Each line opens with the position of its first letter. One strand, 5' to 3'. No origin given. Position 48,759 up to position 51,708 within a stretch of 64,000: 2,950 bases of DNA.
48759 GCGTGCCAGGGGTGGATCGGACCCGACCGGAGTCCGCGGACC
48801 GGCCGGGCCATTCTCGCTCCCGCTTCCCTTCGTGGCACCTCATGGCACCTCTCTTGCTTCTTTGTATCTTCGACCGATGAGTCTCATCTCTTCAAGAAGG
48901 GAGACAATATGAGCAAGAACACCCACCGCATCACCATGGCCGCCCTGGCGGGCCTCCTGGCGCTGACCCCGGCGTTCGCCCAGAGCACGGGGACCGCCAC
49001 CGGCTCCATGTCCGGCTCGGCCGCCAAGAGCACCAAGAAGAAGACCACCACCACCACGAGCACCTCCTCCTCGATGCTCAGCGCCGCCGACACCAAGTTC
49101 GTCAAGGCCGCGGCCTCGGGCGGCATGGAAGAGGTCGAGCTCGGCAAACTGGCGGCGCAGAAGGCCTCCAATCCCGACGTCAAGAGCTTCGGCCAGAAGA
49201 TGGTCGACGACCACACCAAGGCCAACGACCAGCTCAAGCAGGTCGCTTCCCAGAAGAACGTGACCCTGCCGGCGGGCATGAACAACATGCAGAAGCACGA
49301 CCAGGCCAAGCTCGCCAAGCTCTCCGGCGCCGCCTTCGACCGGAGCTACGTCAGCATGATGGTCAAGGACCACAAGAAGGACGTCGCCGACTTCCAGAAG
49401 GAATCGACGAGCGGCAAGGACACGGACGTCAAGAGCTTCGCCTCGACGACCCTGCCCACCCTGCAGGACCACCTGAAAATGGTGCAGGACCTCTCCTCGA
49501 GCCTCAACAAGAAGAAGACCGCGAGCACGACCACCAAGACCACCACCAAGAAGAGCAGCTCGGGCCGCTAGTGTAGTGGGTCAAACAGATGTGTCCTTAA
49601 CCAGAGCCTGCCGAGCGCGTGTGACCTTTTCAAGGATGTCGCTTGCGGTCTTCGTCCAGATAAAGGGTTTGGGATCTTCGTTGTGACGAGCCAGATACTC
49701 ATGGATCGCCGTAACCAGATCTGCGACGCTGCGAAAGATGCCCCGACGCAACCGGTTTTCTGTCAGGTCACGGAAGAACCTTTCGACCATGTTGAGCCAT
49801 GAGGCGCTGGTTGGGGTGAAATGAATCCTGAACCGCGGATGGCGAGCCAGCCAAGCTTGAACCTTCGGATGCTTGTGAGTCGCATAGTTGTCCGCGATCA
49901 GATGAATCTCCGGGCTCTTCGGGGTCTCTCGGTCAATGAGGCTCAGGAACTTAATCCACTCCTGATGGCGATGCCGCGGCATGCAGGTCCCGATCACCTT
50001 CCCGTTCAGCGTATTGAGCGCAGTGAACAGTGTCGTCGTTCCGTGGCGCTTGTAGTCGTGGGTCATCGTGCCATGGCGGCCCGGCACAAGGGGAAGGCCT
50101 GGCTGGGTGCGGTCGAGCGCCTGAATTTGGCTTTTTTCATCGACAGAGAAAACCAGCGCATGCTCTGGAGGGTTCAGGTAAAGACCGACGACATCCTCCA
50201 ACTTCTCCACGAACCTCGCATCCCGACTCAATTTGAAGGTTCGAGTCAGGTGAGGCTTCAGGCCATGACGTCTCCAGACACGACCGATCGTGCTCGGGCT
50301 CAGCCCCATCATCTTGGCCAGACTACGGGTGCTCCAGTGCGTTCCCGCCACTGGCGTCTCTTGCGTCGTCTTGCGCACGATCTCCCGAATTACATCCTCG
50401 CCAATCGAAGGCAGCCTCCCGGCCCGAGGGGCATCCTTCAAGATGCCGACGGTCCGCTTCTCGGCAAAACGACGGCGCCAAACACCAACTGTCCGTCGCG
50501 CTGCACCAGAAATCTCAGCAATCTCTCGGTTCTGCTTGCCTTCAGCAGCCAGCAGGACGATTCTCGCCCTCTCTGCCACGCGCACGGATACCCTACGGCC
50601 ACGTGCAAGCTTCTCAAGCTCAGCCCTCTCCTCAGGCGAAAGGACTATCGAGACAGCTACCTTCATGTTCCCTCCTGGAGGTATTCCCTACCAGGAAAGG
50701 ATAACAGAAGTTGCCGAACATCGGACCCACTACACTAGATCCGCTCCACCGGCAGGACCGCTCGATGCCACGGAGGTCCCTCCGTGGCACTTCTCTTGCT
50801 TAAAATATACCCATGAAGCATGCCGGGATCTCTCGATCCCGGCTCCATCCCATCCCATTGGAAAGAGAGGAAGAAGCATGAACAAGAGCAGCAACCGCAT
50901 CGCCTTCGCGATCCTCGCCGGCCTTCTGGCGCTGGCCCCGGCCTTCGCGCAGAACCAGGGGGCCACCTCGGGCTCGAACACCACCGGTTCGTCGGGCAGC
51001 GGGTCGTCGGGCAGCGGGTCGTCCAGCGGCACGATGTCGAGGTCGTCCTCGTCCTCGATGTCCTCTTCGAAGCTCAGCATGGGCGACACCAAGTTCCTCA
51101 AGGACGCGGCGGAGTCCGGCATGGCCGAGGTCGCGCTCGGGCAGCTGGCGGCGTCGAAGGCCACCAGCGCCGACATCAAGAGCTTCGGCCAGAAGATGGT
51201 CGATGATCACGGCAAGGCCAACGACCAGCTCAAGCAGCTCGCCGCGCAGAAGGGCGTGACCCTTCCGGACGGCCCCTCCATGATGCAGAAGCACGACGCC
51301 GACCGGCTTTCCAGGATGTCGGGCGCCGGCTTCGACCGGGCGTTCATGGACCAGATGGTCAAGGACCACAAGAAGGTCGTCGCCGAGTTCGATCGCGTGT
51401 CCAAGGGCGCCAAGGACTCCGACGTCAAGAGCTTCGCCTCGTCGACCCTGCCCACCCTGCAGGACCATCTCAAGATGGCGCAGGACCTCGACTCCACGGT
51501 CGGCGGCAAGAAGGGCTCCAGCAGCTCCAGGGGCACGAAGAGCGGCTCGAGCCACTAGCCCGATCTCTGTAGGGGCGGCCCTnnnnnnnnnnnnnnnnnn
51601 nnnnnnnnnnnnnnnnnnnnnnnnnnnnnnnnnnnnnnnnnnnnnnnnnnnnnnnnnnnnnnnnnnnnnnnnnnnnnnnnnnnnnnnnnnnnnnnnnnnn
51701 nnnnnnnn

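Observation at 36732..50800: Three perfect sigma-54 promoters define a small RpoN regulon of stress-type genes (YciE-like plus two DUF4142 paralogs)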

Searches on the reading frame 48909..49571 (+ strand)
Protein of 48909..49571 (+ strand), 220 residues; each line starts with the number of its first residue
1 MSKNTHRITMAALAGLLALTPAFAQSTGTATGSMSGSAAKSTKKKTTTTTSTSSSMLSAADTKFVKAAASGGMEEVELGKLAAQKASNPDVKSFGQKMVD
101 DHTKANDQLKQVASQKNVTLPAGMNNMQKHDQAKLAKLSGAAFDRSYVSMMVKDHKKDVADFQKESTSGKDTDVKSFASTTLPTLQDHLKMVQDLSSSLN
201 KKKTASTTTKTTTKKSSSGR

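Call 11: search_protein_families(library=pfam, proteins=[window:48909-49571:+], max_evalue=0.01)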
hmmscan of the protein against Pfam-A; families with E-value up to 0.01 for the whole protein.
window:48909-49571:+ (220 aa): 2 families
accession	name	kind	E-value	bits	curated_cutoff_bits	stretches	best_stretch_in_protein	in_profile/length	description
PF13628.12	DUF4142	-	1.6e-48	164.9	27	1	60-195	2-138/138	Domain of unknown function (DUF4142)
PF03713.19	DUF305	-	1.2e-09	38.8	27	1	76-190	16-145/151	Domain of unknown function (DUF305)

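Call 19: find_homologous_proteins(query=window:48909-49571:+)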
Query window:48909-49571:+ (220 aa): 6763 proteins with E <= 0.001 among 8000 candidates; the best 120 are listed.
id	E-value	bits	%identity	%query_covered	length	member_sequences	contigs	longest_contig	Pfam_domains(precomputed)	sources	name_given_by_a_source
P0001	1.1e-125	434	100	100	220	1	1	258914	PF13628.14,PF03713.20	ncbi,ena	-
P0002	7.0e-120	416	96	100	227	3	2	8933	PF13628.14,PF03713.20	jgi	jgi:putative membrane protein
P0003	9.1e-93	327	80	93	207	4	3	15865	PF13628.14,PF03713.20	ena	-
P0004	2.2e-92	326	81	93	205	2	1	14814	PF13628.14,PF03713.20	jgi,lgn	jgi:putative membrane protein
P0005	6.2e-91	321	79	93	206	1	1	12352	PF13628.14,PF03713.20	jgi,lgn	-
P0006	2.6e-90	319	80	90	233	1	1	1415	PF13628.14,PF03713.20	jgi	jgi:putative membrane protein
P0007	5.0e-90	318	77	93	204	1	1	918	PF13628.14,PF03713.20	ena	-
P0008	2.9e-77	277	71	93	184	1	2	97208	PF13628.14,PF03713.20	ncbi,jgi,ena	ncbi:MAG TPA: DUF4142 domain-containing protein [Thermoanaerobaculia bacterium]|jgi:putative membran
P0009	4.2e-77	276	71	93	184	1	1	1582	PF13628.14,PF03713.20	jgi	-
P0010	4.9e-75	270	69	93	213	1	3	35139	PF13628.14,PF03713.20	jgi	jgi:putative membrane protein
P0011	1.7e-74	268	65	93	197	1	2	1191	PF13628.14,PF03713.20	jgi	jgi:putative membrane protein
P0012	5.9e-74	266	80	62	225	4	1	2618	PF13628.14,PF03713.20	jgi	jgi:putative membrane protein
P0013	2.5e-73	264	66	93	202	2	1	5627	PF13628.14,PF03713.20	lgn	-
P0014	6.8e-73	263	67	84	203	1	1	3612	PF13628.14,PF03713.20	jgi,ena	jgi:putative membrane protein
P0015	1.2e-72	262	68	92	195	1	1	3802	PF13628.14,PF03713.20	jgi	-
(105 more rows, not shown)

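Call 20: find_encoding_contigs(protein=P0001, flank=10000, max_places=3)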
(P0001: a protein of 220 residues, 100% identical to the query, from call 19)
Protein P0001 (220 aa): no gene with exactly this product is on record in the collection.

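Call 22: find_related_loci(query=A1, collection=genome_contigs, flank=6000)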
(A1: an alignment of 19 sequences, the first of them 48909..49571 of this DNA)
Query A1 (220 aa) in genome_contigs; peptide patterns used: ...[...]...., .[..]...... (x = any residue, [..] = any of these).
598 stretches matched a pattern (row limit reached: there are more); 552 encode a relative of the query (tblastn E <= 1e-3); the best 80 are kept; 80 distinct loci.
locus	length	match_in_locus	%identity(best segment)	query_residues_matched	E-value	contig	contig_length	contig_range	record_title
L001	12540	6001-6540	71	1-205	5e-91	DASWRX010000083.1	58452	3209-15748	MAG TPA_asm: Thermoanaerobaculia bacterium isolate SMAG_U3534 k141_2603487, whole genome shotgun sequence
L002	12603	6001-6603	64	1-205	9e-78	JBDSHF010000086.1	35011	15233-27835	MAG: Thermoanaerobaculia bacterium isolate cluster1_bin.27 k127_13539127, whole genome shotgun sequence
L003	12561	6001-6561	70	1-192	1e-77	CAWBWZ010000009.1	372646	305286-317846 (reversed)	MAG: uncultured Acidobacteriota bacterium isolate MFD07386.bin.2.49 genome assembly, contig: contig_41782, whole genome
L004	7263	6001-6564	64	1-199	4e-74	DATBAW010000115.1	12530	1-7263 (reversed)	MAG TPA_asm: Thermoanaerobaculia bacterium isolate SMAG_U5742 k141_1751725, whole genome shotgun sequence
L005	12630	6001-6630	65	1-200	8e-73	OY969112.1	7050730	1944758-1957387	MAG: uncultured Acidobacteriota bacterium isolate MFD04212.bin.1.16 genome assembly, chromosome: 1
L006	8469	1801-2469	58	7-215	4e-70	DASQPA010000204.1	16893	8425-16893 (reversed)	MAG TPA_asm: Thermoanaerobaculia bacterium isolate SMAG_U10817 k141_2049519, whole genome shotgun sequence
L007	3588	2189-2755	64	3-201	2e-69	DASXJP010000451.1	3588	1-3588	MAG TPA_asm: Thermoanaerobaculia bacterium isolate SMAG_U5251 k141_3710945, whole genome shotgun sequence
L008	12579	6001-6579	56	1-204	6e-69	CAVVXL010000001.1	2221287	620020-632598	MAG: uncultured Acidobacteriota bacterium isolate MFD04580.bin.1.42 genome assembly, contig: contig_14298, whole genome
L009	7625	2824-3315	68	57-220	2e-68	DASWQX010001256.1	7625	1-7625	MAG TPA_asm: Thermoanaerobaculia bacterium isolate SMAG_U3506 k141_1394801, whole genome shotgun sequence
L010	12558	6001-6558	66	8-200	1e-68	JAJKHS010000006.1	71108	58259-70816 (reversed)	MAG: Thermoanaerobaculum sp. isolate b48_HoplandSoilSeptJan k101_1307236, whole genome shotgun sequence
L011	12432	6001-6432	73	57-200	5e-67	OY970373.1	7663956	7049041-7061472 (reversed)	MAG: uncultured Acidobacteriota bacterium isolate MFD09368.bin.c.1 genome assembly, chromosome: 1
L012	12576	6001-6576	56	1-196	2e-65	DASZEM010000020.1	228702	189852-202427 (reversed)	MAG TPA_asm: Thermoanaerobaculia bacterium isolate SMAG_U6494 k141_549014, whole genome shotgun sequence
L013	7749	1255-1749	66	57-219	4e-65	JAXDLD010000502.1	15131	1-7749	MAG: Acidobacteriota bacterium isolate BP_61 scaffold_3122541, whole genome shotgun sequence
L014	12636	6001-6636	52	1-197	5e-64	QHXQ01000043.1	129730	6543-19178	MAG: Acidobacteria bacterium isolate gp4 AA16 14_0919_09_20cm_scaffold_50_curated, whole genome shotgun sequence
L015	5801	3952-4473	61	28-202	9e-64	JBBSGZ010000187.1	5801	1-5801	MAG: Thermoanaerobaculia bacterium isolate LS2_sbin.54 LS2_sbin.54_K_3708_L_5801_cov_19.9191, whole genome shotgun seque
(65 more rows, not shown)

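Call 44: find_encoding_contigs(protein=P0002, flank=6000, max_places=2)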
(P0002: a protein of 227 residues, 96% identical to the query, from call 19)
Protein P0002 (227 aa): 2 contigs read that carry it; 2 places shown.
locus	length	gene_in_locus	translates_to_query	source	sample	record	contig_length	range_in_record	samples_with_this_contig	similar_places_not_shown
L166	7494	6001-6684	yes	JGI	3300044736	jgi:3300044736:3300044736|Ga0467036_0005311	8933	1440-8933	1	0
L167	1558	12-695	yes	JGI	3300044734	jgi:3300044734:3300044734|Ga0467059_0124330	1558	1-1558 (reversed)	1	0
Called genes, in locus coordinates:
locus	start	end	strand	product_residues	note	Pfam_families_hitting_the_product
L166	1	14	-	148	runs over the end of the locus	-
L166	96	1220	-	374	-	PF01053:Cys_Met_Meta_PP, PF00155:Aminotran_1_2 (faint)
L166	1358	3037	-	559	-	PF02225:PA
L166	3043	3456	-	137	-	-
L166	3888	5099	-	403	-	PF00291:PALP, PF01842:ACT (weak)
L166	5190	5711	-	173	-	PF21033:RMD1-3 (faint), PF14559:TPR_19 (faint), PF00515:TPR_1 (faint), PF07719:TPR_2 (faint), PF13181:TPR_8 (faint)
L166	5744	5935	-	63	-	-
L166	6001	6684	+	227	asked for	PF13628:DUF4142, PF03713:DUF305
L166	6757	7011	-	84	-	-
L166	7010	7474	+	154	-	PF03713:DUF305, PF13628:DUF4142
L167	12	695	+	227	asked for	PF13628:DUF4142, PF03713:DUF305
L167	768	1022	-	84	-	-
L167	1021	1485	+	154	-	PF03713:DUF305, PF13628:DUF4142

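Call 56: search_solved_structures(query=window:48909-49571:+, max_evalue=1)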
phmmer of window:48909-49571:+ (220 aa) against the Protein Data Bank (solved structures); distinct sequences matched with E-value up to 1: 5.
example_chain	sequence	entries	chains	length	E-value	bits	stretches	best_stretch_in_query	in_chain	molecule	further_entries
5ffa_A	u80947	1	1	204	0.017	18.6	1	54-160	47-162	CopM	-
5fej_A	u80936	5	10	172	0.028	17.9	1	59-160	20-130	CopM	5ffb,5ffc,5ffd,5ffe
2hz8_A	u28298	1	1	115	0.37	14.2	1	70-124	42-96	De novo designed diiron protein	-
7vw1_A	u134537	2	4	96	0.52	13.8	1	110-186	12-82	DUF305 domain-containing protein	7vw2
7vw0_A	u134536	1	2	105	0.57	13.6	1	106-188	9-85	DUF305 domain-containing protein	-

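Call 76: predict_structure(alignment_id=A1)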
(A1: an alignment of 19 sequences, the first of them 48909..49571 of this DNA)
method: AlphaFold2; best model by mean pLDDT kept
length: 220 residues; sequences in the alignment: 19
mean_pLDDT: 78.7   pTM: 0.65
mean pLDDT of the five models: 78.7, 77.8, 77.3, 75.5, 72.9
residues with pLDDT >= 90: 139; 70-90: 7; 50-70: 15; < 50: 59
segments of 3 or more residues with pLDDT < 50: 1-53, 204-207
pLDDT, mean of each block of 10 residues (from residue 1): 43 41 38 40 44 72 96 97 97 98 97 93 92 95 97 98 97 97 98 94 53 55
secondary structure, 60 per line:
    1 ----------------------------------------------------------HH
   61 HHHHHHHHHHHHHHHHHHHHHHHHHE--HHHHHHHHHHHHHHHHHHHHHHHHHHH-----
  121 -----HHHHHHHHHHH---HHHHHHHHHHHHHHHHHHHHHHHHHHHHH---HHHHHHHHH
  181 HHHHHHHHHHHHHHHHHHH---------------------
elements in order: H59-85 H89-115 H126-136 H140-168 H172-199

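Call 80: fold_search(model_id=the predicted structure, library=pdb)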
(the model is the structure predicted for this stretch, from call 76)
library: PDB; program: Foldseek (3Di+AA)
matches with E <= 10: 862; with E <= 0.001: 8
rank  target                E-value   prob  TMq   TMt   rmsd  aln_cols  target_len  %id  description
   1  3bt5                  2.2e-04  1.00  0.58  0.82   2.5       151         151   11  Crystal structure of DUF305 fragment from Deinococcus radiodurans (released 2008-01-15)
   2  5ffc_A                3.3e-04  1.00  0.54  0.78   3.0       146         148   18  CopM in the Cu(II)-bound form (released 2016-09-07)
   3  5fej_B                3.5e-04  1.00  0.54  0.83   2.8       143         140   15  CopM in the Cu(I)-bound form (released 2016-09-07)
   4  5ffa                  7.0e-04  1.00  0.53  0.84   2.5       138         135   16  CopM (with an N-terminal His-tag) in the apo form (released 2016-09-07)
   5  4m35_A                7.7e-04  1.00  0.50  0.66   6.9       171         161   11  Crystal structure of gated-pore mutant H126/141D of second DNA-Binding protein under starvation from Mycobacterium sme (released 2014-03-05)
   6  4m33_A                8.5e-04  1.00  0.50  0.66   6.9       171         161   11  Crystal structure of gated-pore mutant H141D of second DNA-Binding protein under starvation from Mycobacterium smegmat (released 2014-03-05)
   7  5ffd                  9.4e-04  1.00  0.53  0.82   2.7       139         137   16  CopM in the Ag-bound form (by co-crystallization) (released 2016-09-07)
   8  7tmv_A                9.9e-04  1.00  0.54  0.72   2.9       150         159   12  Crystal structure of a Putative structural protein from Klebsiella pneumoniae (released 2022-02-02)
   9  2rbd_A                1.2e-03  1.00  0.52  0.70   5.3       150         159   12  CRYSTAL STRUCTURE OF A PUTATIVE SPORE COAT PROTEIN (BH2358) FROM BACILLUS HALODURANS C-125 AT 1.54 A RESOLUTION (released 2007-10-02)
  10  2qf9_A                1.3e-03  1.00  0.55  0.72   3.8       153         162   14  Crystal structure of putative secreted protein DUF305 from Streptomyces coelicolor (released 2007-07-17)
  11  4m34_C                1.4e-03  1.00  0.50  0.68   4.1       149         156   11  Crystal structure of gated-pore mutant D138H of second DNA-Binding protein under starvation from Mycobacterium smegmat (released 2014-03-05)
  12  5ww9_A                1.9e-03  1.00  0.49  0.65   7.1       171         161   11  Crystal structure of R73E mutant of the second DNA-Binding protein under starvation from Mycobacterium smegmatis (released 2017-08-09)
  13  5ffe_B                2.1e-03  1.00  0.53  0.84   2.0       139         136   16  CopM in the Ag-bound form (by soaking) (released 2016-09-07)
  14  2vzb_A                2.1e-03  1.00  0.51  0.65   4.5       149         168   13  A Dodecameric Thioferritin in the Bacterial Domain, Characterization of the Bacterioferritin-Related Protein from Bact (released 2009-11-17)
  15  4m32_A                2.1e-03  1.00  0.50  0.66   6.7       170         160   10  Crystal structure of gated-pore mutant D138N of second DNA-Binding protein under starvation from Mycobacterium smegmat (released 2014-03-05)
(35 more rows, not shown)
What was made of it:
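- The DUF4142 model (core pLDDT above 90) matches DUF305 and CopM, with target-normalised TM-scores of 0.78-0.85 (calls 76, 80).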

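Call 81: search_protein_families(library=pfam, proteins=[L002:3979-5883:+], max_evalue=0.01)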
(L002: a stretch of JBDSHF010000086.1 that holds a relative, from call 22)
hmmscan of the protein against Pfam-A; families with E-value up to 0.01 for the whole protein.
L002:3979-5883:+ (634 aa): 1 family
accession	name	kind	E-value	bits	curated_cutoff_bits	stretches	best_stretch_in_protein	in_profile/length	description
PF05960.17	DUF885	-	1.7e-82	279.2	32.4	1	94-623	1-532/532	Bacterial protein of unknown function (DUF885)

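Call 86: list_cluster_members(proteins=[P0001])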
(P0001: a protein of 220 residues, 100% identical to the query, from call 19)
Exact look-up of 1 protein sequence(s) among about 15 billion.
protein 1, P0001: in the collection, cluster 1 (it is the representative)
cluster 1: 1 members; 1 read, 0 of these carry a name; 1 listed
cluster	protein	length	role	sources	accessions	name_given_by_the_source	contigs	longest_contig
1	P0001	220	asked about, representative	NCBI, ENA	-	-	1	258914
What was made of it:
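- Tried and rejected: The exact-protein look-up of the source contig failed, and the cluster look-up gave no accession, so the rest of the genome could not be reached (calls 20, 86).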

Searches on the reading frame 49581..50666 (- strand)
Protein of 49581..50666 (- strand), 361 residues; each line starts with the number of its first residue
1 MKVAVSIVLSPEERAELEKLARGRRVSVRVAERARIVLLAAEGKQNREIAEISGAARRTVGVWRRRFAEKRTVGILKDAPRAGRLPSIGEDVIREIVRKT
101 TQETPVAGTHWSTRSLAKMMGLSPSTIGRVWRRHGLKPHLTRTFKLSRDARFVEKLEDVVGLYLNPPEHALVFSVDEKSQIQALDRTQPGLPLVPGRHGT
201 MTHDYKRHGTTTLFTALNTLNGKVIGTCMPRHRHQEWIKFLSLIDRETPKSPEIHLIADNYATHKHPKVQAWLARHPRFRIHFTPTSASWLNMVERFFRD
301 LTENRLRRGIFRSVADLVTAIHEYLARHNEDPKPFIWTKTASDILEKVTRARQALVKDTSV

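Call 11: search_protein_families(library=pfam, proteins=[window:49581-50666:-], max_evalue=0.01)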
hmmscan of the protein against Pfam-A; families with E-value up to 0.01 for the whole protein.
window:49581-50666:- (361 aa): 10 families
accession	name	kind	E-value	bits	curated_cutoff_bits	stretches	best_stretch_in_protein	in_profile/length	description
PF13358.12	DDE_3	-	2.1e-19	70.2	28.6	1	176-317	6-145/146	DDE superfamily endonuclease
PF13384.12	HTH_23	-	7.3e-12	45.2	24.6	1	28-71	2-45/50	Homeodomain-like domain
PF13551.12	HTH_29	-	3.7e-11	43.4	28.1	1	33-86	1-54/64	Winged helix-turn helix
PF13565.12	HTH_32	-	1.5e-10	41.9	33.7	1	59-131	1-73/73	Homeodomain-like domain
PF13518.12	HTH_28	-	1.5e-10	41.4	25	1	32-81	1-49/52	Helix-turn-helix domain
PF13936.12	HTH_38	-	2.2e-05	24.5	27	0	112-134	22-44/44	Helix-turn-helix domain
PF08281.18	Sigma70_r4_2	-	0.00011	22.2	25.7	0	33-66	15-49/54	Sigma-70, region 4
PF00196.25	GerE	-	0.00041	20.4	23.5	1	38-70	12-44/57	Bacterial regulatory proteins, luxR family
PF02796.21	HTH_7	-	0.0016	19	23.8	0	27-60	5-38/45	Helix-turn-helix domain of resolvase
PF18024.7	HTH_50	-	0.007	16.5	27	0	109-136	22-49/50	Helix-turn-helix domain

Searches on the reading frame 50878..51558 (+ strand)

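Call 15: search_protein_families(library=pfam, proteins=[window:50878-51558:+], max_evalue=0.01)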
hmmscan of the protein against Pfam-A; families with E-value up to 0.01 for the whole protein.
window:50878-51558:+ (226 aa): 3 families
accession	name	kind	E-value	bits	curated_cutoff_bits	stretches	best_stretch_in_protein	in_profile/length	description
PF13628.12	DUF4142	-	2.3e-46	158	27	1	70-204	3-138/138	Domain of unknown function (DUF4142)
PF03713.19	DUF305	-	1.4e-09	38.6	27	1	130-193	76-139/151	Domain of unknown function (DUF305)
PF09537.16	DUF2383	-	0.00056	20.5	30.8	1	91-174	23-108/111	Domain of unknown function (DUF2383)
